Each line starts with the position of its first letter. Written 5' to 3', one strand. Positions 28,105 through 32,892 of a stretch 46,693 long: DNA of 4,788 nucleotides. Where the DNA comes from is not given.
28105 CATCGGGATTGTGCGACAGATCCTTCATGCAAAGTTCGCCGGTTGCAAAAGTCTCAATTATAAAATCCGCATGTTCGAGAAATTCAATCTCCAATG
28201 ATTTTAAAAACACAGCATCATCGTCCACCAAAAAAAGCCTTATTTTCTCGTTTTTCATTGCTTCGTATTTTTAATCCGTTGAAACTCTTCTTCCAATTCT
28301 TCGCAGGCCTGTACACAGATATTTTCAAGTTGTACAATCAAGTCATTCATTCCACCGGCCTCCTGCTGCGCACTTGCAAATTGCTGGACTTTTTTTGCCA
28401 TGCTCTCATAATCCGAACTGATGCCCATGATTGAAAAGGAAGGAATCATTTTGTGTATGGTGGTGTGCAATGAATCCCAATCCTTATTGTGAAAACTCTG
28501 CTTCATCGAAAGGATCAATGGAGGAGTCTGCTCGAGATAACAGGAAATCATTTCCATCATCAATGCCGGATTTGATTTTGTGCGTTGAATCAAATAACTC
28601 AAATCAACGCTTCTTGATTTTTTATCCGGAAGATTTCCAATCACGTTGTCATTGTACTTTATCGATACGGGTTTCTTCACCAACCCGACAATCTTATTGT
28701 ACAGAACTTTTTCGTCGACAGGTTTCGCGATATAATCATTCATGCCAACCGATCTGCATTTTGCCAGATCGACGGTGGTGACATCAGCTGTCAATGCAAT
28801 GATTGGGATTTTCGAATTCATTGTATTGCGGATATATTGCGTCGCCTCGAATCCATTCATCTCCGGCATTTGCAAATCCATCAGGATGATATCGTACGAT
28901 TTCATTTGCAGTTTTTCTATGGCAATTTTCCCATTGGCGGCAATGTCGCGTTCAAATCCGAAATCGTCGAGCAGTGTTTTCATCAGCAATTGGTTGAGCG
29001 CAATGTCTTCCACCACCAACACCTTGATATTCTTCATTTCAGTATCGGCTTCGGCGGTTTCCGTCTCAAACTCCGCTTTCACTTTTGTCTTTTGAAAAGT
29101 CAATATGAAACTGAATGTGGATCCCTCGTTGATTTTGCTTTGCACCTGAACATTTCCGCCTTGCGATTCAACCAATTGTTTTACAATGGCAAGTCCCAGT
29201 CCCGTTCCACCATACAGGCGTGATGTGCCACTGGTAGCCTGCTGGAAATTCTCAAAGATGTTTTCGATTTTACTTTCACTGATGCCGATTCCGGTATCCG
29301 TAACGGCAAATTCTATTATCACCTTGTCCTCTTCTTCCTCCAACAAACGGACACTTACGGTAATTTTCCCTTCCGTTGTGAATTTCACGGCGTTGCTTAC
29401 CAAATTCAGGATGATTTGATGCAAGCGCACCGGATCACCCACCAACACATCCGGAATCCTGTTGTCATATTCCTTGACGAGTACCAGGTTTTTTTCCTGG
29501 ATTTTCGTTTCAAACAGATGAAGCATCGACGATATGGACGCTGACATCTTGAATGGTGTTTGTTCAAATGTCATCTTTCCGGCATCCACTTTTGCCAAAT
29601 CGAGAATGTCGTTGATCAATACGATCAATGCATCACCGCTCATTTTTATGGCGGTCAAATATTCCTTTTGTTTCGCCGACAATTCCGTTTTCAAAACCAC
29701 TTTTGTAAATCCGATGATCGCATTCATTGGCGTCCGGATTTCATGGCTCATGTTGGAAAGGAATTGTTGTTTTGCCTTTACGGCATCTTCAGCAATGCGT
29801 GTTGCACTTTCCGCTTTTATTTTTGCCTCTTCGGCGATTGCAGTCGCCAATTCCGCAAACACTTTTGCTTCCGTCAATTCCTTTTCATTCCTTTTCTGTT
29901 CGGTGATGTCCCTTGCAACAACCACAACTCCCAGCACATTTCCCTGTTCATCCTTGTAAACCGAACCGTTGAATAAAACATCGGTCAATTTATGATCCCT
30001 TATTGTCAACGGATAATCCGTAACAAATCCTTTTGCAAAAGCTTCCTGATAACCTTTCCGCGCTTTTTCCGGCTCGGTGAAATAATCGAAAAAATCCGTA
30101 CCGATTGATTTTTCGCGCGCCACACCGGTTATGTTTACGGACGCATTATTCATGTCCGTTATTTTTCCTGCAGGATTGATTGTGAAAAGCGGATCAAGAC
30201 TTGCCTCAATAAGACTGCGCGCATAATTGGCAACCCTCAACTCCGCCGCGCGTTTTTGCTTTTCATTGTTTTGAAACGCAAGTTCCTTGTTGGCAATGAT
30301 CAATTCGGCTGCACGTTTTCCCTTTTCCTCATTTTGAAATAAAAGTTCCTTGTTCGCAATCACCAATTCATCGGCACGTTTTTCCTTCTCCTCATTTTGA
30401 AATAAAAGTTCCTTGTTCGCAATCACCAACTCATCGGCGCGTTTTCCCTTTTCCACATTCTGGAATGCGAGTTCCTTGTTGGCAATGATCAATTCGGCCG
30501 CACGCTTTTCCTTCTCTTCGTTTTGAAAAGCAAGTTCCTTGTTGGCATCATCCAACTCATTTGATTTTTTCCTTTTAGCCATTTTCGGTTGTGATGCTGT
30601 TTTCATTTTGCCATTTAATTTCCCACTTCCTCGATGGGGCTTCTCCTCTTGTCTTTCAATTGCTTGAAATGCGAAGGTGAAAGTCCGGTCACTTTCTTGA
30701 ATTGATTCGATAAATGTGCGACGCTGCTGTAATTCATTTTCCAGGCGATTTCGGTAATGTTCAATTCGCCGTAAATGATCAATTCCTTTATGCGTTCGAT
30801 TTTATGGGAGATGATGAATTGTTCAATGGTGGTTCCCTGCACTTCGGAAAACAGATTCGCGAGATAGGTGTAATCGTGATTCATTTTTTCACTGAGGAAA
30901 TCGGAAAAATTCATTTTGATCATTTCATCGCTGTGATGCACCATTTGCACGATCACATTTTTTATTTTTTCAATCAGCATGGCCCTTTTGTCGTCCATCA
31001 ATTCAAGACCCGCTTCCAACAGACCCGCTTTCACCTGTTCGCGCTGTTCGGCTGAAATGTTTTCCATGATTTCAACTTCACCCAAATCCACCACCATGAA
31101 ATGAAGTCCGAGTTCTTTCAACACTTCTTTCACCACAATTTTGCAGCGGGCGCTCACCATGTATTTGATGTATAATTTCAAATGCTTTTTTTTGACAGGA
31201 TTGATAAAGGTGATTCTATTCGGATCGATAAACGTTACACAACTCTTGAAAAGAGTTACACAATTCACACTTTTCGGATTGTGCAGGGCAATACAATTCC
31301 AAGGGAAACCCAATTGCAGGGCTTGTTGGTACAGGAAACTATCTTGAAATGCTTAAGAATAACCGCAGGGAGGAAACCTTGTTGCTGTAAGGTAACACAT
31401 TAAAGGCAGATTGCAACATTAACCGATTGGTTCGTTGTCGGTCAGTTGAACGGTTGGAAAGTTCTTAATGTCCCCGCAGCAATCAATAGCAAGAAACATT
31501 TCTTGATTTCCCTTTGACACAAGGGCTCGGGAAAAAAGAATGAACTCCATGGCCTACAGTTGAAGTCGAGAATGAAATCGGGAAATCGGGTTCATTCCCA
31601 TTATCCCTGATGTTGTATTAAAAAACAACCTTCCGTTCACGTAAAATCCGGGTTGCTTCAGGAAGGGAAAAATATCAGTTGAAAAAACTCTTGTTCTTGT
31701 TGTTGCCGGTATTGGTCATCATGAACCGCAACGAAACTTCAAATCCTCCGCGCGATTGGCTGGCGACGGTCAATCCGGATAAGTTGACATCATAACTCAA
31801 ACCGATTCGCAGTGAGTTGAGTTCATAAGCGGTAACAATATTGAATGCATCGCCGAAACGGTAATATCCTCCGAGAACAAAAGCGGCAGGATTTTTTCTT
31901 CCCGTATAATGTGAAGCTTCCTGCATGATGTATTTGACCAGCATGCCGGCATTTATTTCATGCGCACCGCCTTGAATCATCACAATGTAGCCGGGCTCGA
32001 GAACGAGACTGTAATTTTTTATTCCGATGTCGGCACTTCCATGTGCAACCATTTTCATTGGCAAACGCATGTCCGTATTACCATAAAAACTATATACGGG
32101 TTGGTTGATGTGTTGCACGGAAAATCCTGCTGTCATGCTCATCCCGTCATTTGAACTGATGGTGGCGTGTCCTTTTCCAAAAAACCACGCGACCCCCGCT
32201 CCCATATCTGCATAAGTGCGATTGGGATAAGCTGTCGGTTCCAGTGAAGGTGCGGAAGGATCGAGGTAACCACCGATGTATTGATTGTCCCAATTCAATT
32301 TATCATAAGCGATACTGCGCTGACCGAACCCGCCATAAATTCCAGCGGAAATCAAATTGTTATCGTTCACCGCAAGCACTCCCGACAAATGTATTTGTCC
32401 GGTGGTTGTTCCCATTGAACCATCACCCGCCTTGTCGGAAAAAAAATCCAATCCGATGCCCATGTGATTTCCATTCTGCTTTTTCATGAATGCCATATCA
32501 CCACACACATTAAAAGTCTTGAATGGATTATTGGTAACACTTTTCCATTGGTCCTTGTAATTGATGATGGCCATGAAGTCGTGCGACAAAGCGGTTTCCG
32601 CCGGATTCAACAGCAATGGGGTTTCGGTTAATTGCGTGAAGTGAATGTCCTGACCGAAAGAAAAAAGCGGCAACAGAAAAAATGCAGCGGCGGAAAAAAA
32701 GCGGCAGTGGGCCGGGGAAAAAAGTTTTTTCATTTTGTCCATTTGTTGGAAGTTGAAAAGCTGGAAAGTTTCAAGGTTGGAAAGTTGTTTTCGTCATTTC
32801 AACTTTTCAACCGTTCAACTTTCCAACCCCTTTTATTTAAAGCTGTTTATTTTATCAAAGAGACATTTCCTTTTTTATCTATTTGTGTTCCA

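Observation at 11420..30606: A 21-residue coiled-coil repeat family links one hybrid kinase to two kinase-less DHp proteins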

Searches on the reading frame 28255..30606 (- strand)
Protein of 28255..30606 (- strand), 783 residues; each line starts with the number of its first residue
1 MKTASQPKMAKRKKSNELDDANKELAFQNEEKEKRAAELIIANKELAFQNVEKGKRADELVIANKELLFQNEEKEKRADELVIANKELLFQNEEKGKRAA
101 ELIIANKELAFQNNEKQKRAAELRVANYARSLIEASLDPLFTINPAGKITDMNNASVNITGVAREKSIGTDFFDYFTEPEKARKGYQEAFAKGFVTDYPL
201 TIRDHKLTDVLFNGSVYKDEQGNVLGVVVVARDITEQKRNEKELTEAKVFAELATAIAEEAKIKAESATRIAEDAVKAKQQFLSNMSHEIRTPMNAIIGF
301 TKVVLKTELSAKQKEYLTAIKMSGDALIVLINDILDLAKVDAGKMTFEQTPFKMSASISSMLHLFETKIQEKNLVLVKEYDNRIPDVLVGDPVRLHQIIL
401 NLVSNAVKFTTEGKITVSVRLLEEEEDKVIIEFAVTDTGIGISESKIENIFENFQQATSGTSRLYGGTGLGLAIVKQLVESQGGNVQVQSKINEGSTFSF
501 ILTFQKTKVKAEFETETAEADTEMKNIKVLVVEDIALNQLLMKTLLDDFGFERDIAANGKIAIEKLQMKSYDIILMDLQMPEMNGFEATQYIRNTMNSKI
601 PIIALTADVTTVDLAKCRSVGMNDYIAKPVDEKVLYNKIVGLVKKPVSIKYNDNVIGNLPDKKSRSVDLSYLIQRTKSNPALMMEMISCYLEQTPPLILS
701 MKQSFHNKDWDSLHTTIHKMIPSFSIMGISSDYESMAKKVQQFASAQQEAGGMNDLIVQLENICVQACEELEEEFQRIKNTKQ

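Call 6: search_protein_families(library=pfam, proteins=[window:28255-30606:-], max_evalue=1)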
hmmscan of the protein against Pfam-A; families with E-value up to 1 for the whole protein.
window:28255-30606:- (783 aa): 14 families
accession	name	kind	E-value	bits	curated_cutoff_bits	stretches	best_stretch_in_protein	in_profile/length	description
PF02518.31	HATPase_c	-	1.7e-29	102.9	26.4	1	390-504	1-109/111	Histidine kinase-, DNA gyrase B-, and HSP90-like ATPase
PF00072.30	Response_reg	-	2.8e-26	92.3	30.2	1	529-639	1-110/111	Response regulator receiver domain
PF00512.31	HisKA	-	1.8e-19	70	26.9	1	278-343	1-66/66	His Kinase A (phospho-acceptor) domain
PF13426.13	PAS_9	-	1.2e-09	38.8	27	1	138-236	2-103/103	PAS domain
PF00989.32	PAS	-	3.1e-09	37.3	22.6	1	130-234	4-113/113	PAS fold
PF08448.16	PAS_4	-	1.8e-08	35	23.1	1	134-239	2-110/110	PAS fold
PF13589.12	HATPase_c_3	-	0.00029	21.3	25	1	395-515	3-114/137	Histidine kinase-, DNA gyrase B-, and HSP90-like ATPase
PF13188.13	PAS_8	-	0.00032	20.9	21.8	1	130-179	4-54/65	PAS domain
PF24820.1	Diguanyl_cycl_sensor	-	0.0016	18.8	28.1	1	132-192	1-59/109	Diguanylate cyclase-like sensor domain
PF23198.2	PDE8A_N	-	0.0027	18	29.6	1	529-646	15-135/147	PDE8A-like, N-terminal domain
PF25108.1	YMR265C_C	-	0.0036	17.8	30.5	1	363-446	26-112/189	YMR265C C-terminal domain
PF14501.12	HATPase_c_5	-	0.012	16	22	1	395-491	6-91/102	GHKL domain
PF13581.12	HATPase_c_2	-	0.026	15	27.4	1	402-481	43-111/127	Histidine kinase-like ATPase domain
PF09820.16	AAA-ATPase_like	-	0.13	12.5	26.1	1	348-390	116-159/201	Predicted AAA-ATPase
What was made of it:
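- Checked: Pfam gives PAS 130-236, HisKA 278-343, HATPase_c 390-504 and REC 529-639 (call 6).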

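Call 7: search_protein_families(library=ncbifam, proteins=[window:28255-30606:-], max_evalue=1)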
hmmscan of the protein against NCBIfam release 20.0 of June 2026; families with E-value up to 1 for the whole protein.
window:28255-30606:- (783 aa): 150 families (the best 25 are shown)
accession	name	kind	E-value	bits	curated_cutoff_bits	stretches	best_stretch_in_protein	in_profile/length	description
NF008318.0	PRK11107.1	equivalog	6.1e-122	408.5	890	2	266-515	280-529/920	two-component sensor histidine kinase BarA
TIGR02956.1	TMAO_torS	equivalog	3.2e-104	349.9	676.5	1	233-647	417-824/967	TMAO reductase system sensor histidine kinase/response regulator TorS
NF008302.0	PRK11091.1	equivalog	9.6e-97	325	838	2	271-761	275-759/779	aerobic respiration two-component sensor histidine kinase ArcB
NF041947.1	LuxQ_Vibrio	equivalog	9.8e-97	324.8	1200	1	260-640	453-836/843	quorum-sensing autoinducer 2 sensor kinase/phosphatase LuxQ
NF045901.1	HisKinLetSLeg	equivalog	1.6e-91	307.6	1650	2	257-508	271-522/906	two-component system sensor histidine kinase LetS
NF038297.2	hybrid_HK_HrmK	equivalog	6.6e-82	276.1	725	1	275-637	231-602/607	hybrid histidine kinase/response regulator HrmK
NF011874.0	PRK15347.1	equivalog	3.4e-76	257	852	2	255-515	375-625/921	two component system sensor kinase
NF008099.0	PRK10841.1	equivalog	1.1e-70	238.5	920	2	269-515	460-701/949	two-component system sensor histidine kinase RcsC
NF008543.0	PRK11466.1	equivalog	4.5e-70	236.6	982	1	251-761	421-903/914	TMAO reductase system sensor histidine kinase/response regulator TorS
NF046044.1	PnpS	equivalog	2.1e-62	211.4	400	2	277-502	168-389/390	two-component system histidine kinase PnpS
NF007420.1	PRK09959.1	equivalog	1.2e-58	198.6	1995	1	271-727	704-1146/1197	acid-sensing system histidine kinase EvgS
NF047874.1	MASE3_PAS_HK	subfamily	2.2e-55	188.6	560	1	101-529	238-649/655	MASE3 domain-containing sensor histidine kinase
NF041832.1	near_NosP_CTERM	subfamily_domain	1.2e-52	179.3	400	1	273-632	1-359/370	NahK/ErcS family hybrid sensor histidine kinase/response regulator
TIGR02966.1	phoR_proteo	equivalog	6e-51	173.4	334.2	2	277-502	112-333/333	phosphate regulon sensor histidine kinase PhoR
NF041880.1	EPS_EpsF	equivalog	8.2e-51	173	900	2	265-502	260-491/492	response regulator EpsF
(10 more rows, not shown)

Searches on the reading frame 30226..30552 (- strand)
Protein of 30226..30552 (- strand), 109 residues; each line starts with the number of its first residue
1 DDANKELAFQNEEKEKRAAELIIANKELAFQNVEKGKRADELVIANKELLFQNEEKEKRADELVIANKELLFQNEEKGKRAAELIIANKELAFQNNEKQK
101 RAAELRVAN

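Call 19: find_homologous_proteins(query=window:30226-30552:-, max_evalue=0.001)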
Query seq(109 aa) (109 aa): 633 proteins with E <= 0.001 among 8000 candidates; the best 120 are listed.
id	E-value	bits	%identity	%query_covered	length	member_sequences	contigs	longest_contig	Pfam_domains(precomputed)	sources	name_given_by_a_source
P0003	7.2e-67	239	79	82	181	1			PF00512.32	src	-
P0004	9.3e-60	216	78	98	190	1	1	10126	-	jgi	jgi:signal transduction histidine kinase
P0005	5.1e-51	188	78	82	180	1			-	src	-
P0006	3.3e-46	173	83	82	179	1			PF00512.32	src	-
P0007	3.3e-46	173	65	63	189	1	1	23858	-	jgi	jgi:signal transduction histidine kinase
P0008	2.1e-41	158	63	98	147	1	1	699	-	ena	-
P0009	5.9e-41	156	77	64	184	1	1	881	PF05751.17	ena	-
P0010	1.1e-39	152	74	88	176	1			PF24820.2,PF00989.32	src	-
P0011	3.8e-37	144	59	81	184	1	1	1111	PF00512.32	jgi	-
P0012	1.2e-36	142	78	84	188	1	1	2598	PF00512.32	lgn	-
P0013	6.3e-36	140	74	82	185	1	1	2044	-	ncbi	-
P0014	6.9e-36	140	83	82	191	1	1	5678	-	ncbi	ncbi:MAG: hypothetical protein ABIQ31_16350 [Ferruginibacter sp.]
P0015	2.9e-33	132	82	83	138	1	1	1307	-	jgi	-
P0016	1.5e-32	129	87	82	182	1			PF00512.32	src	-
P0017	1.1e-31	127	65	63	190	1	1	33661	PF00512.32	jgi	jgi:signal transduction histidine kinase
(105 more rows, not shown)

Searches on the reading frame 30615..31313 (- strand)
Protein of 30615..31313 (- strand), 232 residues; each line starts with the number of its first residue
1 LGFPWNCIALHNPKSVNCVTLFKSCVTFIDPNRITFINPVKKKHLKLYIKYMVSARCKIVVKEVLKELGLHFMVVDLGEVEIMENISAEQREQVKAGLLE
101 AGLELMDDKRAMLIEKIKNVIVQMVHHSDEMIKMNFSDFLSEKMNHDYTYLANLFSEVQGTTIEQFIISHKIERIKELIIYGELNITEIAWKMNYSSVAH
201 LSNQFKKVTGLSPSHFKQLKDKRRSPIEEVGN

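Call 11: search_protein_families(library=pfam, proteins=[window:30615-31313:-], max_evalue=0.01)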
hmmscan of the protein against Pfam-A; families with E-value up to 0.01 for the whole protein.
window:30615-31313:- (232 aa): 2 families
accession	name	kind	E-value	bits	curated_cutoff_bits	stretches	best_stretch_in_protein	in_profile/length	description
PF12833.13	HTH_18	-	4.1e-16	59.5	33.6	1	141-218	2-79/80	Helix-turn-helix domain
PF00165.29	HTH_AraC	-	6.5e-07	29.8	26.6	1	183-214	8-38/42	Bacterial regulatory helix-turn-helix proteins, AraC family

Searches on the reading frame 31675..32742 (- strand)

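Call 11: search_protein_families(library=pfam, proteins=[window:31675-32742:-], max_evalue=0.01)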
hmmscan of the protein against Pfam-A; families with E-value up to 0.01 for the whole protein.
window:31675-32742:- (355 aa): 1 family
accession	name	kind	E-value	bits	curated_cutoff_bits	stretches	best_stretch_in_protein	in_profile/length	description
PF11751.14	PorP_SprF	-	2.2e-35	122.9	22.3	1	29-340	3-273/273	Type IX secretion system membrane protein PorP/SprF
